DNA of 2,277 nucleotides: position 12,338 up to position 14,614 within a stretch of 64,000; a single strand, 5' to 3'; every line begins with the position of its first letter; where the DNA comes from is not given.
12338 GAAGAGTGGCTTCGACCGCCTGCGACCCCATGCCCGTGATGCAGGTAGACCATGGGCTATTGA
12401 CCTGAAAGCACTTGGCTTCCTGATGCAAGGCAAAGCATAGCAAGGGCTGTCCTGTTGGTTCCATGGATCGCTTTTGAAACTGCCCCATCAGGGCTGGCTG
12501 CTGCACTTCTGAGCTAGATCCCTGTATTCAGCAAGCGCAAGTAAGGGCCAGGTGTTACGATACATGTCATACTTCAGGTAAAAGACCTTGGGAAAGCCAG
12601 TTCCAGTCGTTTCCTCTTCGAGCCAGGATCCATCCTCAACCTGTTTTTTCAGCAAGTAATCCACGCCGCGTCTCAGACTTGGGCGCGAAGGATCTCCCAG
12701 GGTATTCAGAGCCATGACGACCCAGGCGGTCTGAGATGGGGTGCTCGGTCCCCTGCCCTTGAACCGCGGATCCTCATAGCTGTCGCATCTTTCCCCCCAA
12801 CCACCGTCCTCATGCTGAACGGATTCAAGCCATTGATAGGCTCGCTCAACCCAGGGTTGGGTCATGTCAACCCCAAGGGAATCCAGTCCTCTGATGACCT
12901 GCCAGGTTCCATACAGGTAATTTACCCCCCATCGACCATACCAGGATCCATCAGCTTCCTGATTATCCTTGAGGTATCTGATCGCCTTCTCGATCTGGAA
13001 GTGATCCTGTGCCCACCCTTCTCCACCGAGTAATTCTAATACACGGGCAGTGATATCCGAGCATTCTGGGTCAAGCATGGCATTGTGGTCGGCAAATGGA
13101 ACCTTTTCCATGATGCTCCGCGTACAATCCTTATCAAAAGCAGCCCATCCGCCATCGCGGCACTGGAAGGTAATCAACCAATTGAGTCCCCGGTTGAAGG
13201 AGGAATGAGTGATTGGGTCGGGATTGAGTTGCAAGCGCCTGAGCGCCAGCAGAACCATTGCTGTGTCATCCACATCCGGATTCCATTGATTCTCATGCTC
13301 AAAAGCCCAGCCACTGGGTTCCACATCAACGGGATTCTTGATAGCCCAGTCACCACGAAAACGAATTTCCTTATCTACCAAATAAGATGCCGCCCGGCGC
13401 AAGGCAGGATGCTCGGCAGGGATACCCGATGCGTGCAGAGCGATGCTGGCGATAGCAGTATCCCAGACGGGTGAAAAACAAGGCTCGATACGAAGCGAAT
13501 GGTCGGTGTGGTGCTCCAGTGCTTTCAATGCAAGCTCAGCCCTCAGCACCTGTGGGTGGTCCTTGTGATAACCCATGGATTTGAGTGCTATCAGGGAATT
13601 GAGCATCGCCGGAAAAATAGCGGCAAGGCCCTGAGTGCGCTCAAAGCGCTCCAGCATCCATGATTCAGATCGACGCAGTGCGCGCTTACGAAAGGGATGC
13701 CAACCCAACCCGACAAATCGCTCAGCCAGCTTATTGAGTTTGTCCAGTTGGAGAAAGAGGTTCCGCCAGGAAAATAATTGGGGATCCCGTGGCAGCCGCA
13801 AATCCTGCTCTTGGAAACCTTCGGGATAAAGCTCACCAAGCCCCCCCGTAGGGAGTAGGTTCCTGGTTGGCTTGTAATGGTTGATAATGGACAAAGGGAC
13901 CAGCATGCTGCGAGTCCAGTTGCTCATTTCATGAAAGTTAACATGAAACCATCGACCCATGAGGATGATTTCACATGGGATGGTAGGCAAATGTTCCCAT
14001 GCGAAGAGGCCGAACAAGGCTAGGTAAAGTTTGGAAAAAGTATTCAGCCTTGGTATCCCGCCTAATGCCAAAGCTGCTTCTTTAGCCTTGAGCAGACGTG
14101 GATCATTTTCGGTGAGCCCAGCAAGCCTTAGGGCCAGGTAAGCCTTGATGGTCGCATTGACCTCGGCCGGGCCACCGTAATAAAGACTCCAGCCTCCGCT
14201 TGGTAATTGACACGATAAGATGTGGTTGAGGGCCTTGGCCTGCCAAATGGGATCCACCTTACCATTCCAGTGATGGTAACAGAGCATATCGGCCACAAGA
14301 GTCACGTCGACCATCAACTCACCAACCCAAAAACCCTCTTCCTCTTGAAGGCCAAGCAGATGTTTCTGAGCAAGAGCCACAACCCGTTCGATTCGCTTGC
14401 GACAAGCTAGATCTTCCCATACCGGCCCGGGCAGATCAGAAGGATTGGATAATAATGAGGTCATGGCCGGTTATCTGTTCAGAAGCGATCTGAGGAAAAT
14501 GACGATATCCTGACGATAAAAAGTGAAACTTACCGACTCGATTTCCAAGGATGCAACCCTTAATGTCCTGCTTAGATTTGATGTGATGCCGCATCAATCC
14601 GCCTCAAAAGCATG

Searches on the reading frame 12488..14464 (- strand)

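Call 79: search_protein_families(library=pfam, proteins=[window:12488-14464:-], max_evalue=0.00001)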
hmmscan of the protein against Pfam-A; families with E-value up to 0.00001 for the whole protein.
window:12488-14464:- (658 aa): 3 families
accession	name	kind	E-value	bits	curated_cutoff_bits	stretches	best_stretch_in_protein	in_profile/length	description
PF13243.12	SQHop_cyclase_C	-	2.6e-136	454.3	26.1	1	331-648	2-318/319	Squalene-hopene cyclase C-terminal domain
PF13249.12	SQHop_cyclase_N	-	4.2e-99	331.8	26.2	1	30-320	2-289/291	Squalene-hopene cyclase N-terminal domain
PF00432.27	Prenyltrans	-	8.9e-07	29.1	26.5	0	489-617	1-121/304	Prenyltransferase alpha-alpha toroid domain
